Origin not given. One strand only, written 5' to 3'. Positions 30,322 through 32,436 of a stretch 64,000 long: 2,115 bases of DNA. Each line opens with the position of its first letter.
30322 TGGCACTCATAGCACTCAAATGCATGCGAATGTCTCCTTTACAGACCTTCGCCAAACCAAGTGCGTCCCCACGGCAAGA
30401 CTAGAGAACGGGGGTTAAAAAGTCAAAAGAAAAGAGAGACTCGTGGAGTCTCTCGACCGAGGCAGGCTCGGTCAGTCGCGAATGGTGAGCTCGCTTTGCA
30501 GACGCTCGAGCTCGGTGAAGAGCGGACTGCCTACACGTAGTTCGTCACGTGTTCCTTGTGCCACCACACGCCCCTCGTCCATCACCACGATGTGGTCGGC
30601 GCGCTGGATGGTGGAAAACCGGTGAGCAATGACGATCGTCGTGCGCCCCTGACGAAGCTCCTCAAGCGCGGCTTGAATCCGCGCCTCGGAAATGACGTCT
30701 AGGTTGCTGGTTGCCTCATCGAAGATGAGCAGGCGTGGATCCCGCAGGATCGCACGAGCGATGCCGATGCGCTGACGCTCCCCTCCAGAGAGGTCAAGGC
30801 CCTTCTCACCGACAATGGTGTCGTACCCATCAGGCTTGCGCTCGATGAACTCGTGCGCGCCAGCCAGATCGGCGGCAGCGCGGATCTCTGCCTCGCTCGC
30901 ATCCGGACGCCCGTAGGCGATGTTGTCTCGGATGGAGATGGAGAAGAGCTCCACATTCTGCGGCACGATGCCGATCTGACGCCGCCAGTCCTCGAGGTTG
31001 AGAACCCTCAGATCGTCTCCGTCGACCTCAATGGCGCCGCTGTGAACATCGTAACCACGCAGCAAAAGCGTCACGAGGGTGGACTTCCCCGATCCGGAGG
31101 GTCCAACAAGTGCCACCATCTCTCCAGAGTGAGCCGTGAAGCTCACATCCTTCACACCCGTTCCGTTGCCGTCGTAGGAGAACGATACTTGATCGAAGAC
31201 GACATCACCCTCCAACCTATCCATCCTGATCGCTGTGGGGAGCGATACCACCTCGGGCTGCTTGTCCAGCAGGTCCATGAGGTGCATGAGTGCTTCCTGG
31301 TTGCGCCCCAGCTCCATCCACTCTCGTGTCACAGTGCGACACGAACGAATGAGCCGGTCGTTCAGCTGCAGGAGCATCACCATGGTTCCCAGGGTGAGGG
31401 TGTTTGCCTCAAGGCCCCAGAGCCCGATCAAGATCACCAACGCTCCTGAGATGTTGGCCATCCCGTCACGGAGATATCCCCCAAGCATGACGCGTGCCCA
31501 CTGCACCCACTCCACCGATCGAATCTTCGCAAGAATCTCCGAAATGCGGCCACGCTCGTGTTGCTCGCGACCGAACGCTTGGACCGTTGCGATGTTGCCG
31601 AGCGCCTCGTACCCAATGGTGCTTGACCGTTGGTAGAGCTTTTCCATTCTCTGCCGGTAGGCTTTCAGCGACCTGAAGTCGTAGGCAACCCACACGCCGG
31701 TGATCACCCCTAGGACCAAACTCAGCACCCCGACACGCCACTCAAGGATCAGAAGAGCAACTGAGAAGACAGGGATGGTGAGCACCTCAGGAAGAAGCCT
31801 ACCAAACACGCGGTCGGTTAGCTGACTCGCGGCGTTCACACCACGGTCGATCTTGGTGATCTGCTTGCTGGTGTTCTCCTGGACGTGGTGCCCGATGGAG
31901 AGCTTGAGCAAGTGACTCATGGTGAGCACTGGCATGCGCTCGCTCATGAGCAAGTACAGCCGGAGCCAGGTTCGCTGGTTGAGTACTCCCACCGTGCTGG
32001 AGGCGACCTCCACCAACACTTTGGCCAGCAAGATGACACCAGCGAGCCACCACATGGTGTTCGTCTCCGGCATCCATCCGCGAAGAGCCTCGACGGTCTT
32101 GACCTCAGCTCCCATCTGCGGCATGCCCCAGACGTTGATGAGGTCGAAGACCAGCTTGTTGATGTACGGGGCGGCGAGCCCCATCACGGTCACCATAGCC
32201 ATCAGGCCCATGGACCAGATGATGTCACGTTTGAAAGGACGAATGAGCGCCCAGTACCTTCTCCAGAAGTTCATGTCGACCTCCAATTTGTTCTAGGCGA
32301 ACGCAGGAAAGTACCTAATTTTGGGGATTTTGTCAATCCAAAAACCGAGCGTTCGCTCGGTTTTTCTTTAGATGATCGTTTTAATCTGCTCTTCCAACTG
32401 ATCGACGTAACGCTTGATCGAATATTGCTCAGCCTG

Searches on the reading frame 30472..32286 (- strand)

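Call 91: search_protein_families(library=pfam, proteins=[window:30472-32286:-], max_evalue=0.1)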
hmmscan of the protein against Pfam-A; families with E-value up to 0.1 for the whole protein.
window:30472-32286:- (604 aa): 18 families
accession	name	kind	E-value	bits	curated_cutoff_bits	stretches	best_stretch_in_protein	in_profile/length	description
PF00005.33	ABC_tran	-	9.1e-33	114.2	25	1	378-527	1-137/137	ABC transporter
PF00664.28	ABC_membrane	-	3.2e-21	76.7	28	1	27-308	6-266/274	ABC transporter transmembrane region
PF02463.25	SMC_N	-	6.9e-07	29.3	40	1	443-569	135-211/220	RecF/RecN/SMC N terminal domain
PF13191.12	AAA_16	-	0.0001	23.3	32.6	1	385-547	21-162/167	AAA ATPase domain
PF13401.12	AAA_22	-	0.00021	22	27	1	388-422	5-40/130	AAA domain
PF13555.12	AAA_29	-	0.00043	20.4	27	1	383-405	17-39/61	P-loop containing region of AAA domain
PF03193.22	RsgA_GTPase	-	0.001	19.4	30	1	374-419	93-137/174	RsgA GTPase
PF13671.12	AAA_33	-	0.0028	18.4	27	1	390-425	1-32/143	AAA domain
PF06414.18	Zeta_toxin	-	0.0036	17.2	22.3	1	390-428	18-56/199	Zeta toxin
PF00004.35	AAA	-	0.0045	17.9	21.2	0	392-427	2-35/131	ATPase family associated with various cellular activities (AAA)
PF13304.12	AAA_21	-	0.012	16.1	27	0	391-409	2-20/304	AAA domain, putative AbiEii toxin, Type IV TA system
PF13479.12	AAA_24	-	0.016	15.5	27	1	390-492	4-69/195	AAA domain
PF09818.15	ABC_ATPase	-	0.025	14.1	23.2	0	477-551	137-211/283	P-loop domain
PF13173.12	AAA_14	-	0.052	14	27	0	389-433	3-47/129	AAA domain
PF13481.12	AAA_25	-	0.055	13.5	27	0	388-409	33-54/195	AAA domain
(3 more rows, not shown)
